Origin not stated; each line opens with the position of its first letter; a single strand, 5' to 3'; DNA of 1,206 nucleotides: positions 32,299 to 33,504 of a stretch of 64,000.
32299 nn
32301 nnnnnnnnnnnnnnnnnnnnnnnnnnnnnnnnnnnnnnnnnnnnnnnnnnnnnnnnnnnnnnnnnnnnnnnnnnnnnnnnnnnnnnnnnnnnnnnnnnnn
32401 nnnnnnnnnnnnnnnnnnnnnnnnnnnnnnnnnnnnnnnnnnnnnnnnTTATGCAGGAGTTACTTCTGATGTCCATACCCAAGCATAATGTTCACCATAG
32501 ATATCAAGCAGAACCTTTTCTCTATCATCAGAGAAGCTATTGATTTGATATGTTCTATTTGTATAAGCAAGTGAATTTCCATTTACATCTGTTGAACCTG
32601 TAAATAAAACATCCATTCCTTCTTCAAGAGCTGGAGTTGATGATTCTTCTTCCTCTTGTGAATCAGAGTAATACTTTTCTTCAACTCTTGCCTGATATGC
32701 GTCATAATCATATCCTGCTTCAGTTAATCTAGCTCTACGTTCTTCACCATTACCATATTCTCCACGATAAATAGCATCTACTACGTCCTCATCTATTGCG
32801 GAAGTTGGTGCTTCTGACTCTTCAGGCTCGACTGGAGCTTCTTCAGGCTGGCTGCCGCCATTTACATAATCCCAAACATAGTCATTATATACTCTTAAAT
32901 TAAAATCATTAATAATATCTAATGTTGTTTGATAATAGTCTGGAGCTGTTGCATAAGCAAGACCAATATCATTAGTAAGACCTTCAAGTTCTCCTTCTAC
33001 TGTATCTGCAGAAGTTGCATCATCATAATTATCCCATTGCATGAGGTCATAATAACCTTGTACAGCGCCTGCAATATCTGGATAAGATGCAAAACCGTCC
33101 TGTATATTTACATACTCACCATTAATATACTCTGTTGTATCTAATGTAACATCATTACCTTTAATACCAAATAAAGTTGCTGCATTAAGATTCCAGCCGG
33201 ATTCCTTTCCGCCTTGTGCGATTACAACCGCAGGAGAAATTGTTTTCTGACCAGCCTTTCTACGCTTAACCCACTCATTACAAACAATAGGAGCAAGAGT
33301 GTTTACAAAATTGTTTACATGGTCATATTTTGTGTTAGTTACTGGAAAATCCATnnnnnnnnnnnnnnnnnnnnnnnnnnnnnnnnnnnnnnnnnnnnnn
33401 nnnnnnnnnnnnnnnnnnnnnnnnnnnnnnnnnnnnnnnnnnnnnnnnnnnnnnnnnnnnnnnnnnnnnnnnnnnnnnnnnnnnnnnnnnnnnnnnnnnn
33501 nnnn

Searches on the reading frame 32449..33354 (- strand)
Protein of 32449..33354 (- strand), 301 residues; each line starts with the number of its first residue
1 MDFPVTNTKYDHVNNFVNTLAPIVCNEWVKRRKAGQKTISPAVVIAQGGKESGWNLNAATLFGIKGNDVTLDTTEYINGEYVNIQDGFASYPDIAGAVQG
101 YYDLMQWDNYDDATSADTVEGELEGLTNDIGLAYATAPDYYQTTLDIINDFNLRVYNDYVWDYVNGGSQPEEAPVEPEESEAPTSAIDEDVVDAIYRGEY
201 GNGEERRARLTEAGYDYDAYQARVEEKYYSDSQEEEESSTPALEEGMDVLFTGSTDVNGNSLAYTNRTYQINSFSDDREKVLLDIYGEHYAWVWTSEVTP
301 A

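Call 69: search_protein_families(library=phrogs, proteins=[window:32449-33354:-], max_evalue=0.001)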
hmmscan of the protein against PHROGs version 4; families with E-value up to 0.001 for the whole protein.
window:32449-33354:- (301 aa): 10 families
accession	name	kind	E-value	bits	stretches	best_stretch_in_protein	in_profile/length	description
phrog_3513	-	lysis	2.9e-14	53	1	15-159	645-793/1434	endolysin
phrog_18032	-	lysis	6.1e-12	46.8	1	37-158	22-154/248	endolysin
phrog_7698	-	lysis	2.2e-11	45.1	1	181-226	268-312/316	endolysin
phrog_12727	-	lysis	1.5e-10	41.9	1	35-160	19-154/393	endolysin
phrog_10051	-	lysis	1.9e-08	34.9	1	9-150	63-210/455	endolysin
phrog_1309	-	lysis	3e-07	31.2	1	37-162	18-156/410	endolysin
phrog_16241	-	lysis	6.6e-07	30.1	1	190-226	252-288/290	endolysin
phrog_8251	-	lysis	3.2e-06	27.9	1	49-170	40-160/250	endolysin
phrog_10967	-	lysis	3.2e-05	24.8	1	42-165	27-161/266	endolysin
phrog_3861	-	lysis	0.00025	21.1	1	185-254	196-264/455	amidase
